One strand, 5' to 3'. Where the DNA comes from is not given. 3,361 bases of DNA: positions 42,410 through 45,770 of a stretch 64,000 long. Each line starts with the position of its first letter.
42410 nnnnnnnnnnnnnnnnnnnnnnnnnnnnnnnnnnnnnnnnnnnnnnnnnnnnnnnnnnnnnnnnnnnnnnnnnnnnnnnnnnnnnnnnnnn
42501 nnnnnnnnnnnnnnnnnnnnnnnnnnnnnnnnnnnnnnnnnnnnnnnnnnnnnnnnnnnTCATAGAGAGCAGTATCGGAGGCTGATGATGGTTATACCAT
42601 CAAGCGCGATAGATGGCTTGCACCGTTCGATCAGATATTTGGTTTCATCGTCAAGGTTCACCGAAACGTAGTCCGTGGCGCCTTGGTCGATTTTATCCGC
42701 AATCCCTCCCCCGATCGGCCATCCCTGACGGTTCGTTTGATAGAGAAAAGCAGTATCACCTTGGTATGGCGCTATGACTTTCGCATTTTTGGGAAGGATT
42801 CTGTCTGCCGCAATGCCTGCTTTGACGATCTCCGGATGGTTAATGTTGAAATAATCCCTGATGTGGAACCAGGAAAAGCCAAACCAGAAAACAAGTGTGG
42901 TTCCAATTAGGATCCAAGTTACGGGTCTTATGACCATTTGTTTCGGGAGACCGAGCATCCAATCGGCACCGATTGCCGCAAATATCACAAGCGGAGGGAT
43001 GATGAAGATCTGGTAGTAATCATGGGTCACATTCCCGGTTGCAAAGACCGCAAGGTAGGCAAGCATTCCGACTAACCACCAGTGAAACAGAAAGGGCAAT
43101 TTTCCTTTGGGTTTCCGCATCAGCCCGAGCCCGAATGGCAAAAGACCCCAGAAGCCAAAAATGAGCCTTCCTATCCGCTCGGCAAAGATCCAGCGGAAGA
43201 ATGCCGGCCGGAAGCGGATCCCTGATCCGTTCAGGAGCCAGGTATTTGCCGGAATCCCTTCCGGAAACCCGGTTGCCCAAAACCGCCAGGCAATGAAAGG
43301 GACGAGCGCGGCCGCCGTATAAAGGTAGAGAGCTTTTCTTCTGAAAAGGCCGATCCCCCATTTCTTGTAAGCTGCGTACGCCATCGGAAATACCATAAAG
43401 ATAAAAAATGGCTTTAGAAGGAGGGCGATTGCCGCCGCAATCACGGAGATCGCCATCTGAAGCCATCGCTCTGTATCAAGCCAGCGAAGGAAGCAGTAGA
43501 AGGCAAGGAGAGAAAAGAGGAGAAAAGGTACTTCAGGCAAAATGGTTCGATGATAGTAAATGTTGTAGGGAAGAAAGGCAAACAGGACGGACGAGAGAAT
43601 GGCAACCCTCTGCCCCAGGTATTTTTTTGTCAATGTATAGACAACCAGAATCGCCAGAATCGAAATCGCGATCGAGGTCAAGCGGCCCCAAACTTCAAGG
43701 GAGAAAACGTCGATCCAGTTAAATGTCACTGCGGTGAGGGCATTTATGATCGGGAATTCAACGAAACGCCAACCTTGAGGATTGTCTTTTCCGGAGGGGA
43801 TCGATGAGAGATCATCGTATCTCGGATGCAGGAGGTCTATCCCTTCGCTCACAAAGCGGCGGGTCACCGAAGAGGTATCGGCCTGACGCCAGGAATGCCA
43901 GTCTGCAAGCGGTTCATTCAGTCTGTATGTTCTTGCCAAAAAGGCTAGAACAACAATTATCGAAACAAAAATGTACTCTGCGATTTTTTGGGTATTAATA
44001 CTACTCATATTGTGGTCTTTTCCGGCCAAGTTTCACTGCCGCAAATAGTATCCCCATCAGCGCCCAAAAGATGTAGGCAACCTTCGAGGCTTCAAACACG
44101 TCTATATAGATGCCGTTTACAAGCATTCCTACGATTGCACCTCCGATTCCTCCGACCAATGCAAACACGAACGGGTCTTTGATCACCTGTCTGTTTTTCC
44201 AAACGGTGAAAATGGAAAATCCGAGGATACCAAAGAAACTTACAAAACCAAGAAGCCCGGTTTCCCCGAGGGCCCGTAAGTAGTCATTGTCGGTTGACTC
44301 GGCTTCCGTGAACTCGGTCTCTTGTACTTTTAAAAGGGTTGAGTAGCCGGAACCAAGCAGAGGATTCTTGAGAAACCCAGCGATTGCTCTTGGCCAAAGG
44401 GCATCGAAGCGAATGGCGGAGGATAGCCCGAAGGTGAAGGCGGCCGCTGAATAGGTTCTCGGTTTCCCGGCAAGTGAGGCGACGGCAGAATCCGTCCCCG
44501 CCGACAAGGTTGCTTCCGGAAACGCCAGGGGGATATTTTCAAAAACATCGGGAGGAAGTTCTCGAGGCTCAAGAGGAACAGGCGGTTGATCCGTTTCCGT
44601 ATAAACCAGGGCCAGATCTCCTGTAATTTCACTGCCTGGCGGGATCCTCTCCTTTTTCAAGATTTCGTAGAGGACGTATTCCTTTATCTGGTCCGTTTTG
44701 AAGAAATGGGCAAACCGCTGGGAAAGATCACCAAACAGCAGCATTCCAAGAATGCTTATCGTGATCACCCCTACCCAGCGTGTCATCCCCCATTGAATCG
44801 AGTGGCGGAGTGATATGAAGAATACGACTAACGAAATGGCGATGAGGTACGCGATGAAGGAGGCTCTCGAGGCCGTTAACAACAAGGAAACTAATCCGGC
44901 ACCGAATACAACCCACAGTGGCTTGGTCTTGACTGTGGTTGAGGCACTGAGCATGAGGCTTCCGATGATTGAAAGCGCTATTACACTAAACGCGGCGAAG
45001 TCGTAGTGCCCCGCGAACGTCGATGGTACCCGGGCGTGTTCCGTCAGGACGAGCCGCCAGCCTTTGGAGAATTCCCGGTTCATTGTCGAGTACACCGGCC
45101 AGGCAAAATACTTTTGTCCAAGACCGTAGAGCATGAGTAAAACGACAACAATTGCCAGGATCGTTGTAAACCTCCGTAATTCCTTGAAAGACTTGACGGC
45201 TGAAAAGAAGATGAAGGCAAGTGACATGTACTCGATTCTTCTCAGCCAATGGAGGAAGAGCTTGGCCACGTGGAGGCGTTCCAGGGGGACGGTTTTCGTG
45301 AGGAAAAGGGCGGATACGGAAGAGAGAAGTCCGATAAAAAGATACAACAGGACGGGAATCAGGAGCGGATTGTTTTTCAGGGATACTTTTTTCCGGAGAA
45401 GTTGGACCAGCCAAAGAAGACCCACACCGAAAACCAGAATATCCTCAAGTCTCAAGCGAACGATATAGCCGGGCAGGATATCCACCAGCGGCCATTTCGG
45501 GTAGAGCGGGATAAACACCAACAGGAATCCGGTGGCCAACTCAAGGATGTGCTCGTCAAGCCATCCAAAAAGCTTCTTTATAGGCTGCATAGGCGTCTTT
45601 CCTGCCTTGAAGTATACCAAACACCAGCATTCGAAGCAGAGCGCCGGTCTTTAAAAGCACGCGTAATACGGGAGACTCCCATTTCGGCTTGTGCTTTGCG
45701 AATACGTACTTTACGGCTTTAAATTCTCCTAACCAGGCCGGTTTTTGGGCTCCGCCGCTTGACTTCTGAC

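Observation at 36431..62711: Glycan island with six PMT_2/ArnT-like GT-C enzymes, polyprenol-P-sugar-synthase-type GT2s, Wzx- and Wzy/WaaL-like proteins and an acetyltransferase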

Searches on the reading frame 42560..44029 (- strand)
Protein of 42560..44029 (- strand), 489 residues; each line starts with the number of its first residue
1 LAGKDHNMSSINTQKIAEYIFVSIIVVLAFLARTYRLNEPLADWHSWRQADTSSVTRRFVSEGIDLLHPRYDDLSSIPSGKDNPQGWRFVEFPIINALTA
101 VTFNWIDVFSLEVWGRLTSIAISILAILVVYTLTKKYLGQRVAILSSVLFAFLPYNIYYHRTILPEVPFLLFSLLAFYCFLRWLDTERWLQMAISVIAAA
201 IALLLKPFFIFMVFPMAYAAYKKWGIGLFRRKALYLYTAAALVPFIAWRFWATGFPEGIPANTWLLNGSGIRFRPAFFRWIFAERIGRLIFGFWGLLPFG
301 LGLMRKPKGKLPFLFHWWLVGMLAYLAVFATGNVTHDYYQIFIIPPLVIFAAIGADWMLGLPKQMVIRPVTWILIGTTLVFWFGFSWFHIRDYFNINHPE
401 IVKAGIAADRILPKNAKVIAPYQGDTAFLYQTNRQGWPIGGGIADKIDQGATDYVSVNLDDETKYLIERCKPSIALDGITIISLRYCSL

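Call 3: search_protein_families(library=pfam, proteins=[window:42560-44029:-], max_evalue=0.01)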
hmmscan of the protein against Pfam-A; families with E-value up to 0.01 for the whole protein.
window:42560-44029:- (489 aa): 2 families
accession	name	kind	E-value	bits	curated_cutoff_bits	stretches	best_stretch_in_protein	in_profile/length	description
PF13231.12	PMT_2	-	3e-15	57.2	26.1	1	115-251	24-160/160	Dolichyl-phosphate-mannose-protein mannosyltransferase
PF02366.24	PMT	-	1.2e-10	41.9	22.7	1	113-220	83-196/245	Dolichyl-phosphate-mannose-protein mannosyltransferase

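Call 24: search_solved_structures(query=window:42560-44029:-, max_evalue=1)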
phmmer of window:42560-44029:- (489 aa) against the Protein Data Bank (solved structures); distinct sequences matched with E-value up to 1: 3.
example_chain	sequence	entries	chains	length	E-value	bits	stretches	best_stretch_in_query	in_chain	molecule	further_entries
8ba0_g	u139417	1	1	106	0.66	11.8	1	20-83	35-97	NADH dehydrogenase [ubiquinone] 1 beta subcomplex subunit 11, mitochondrial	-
8b9z_g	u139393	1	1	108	0.69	11.8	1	20-83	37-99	NADH dehydrogenase [ubiquinone] 1 beta subcomplex subunit 11, mitochondrial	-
6ea3_A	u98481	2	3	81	0.84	11.5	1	50-108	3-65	MbtH-like protein | Conserved protein MbtH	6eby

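Call 30: search_protein_families(library=ncbifam, proteins=[window:42560-44029:-], max_evalue=0.001)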
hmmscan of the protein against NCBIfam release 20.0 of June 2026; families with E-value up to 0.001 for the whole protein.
window:42560-44029:- (489 aa): 1 family
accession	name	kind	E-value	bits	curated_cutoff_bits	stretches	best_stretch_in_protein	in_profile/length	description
TIGR03663.1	TIGR03663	subfamily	1.4e-09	37.5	126.25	1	112-224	70-183/435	flippase activity-associated protein Agl23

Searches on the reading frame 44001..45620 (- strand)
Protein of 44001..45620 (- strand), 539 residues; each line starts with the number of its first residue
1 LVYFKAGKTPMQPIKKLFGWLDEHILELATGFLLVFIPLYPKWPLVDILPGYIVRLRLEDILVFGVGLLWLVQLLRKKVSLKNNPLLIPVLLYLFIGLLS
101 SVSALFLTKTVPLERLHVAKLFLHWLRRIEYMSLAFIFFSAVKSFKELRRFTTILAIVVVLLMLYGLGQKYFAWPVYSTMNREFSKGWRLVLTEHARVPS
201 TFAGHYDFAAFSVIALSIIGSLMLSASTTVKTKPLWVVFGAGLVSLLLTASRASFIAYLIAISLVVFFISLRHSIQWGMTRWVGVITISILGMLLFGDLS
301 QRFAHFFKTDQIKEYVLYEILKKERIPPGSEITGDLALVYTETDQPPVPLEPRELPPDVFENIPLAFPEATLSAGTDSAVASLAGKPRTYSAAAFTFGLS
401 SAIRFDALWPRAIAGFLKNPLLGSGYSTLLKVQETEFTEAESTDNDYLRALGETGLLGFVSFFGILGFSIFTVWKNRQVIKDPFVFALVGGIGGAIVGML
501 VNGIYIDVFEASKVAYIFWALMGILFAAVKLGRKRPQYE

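Call 3: search_protein_families(library=pfam, proteins=[window:44001-45620:-], max_evalue=0.01)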
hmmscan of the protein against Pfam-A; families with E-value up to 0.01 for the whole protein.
window:44001-45620:- (539 aa): 1 family
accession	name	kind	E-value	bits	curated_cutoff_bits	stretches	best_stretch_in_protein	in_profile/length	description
PF04932.20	Wzy_C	-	9.4e-15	55.1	31.7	1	240-463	4-149/149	O-Antigen ligase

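Call 63: search_solved_structures(query=window:44001-45620:-, max_evalue=1, show_alignments=1)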
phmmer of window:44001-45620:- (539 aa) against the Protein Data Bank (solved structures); distinct sequences matched with E-value up to 1: 1.
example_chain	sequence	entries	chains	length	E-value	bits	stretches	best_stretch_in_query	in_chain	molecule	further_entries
3faj_A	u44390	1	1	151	0.96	11.3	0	358-423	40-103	Putative uncharacterized protein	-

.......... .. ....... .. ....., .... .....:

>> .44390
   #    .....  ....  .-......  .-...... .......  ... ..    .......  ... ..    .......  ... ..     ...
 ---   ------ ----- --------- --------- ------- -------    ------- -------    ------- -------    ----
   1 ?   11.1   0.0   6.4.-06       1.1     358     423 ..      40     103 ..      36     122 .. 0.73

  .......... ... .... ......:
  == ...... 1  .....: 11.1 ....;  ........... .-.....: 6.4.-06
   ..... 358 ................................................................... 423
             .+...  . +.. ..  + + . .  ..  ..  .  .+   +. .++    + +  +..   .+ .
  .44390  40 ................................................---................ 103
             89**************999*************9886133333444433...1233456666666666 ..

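Call 66: search_protein_families(library=ncbifam, proteins=[window:44001-45620:-], max_evalue=0.001)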
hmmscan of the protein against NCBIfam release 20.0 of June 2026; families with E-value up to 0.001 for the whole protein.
window:44001-45620:- (539 aa): 0 families
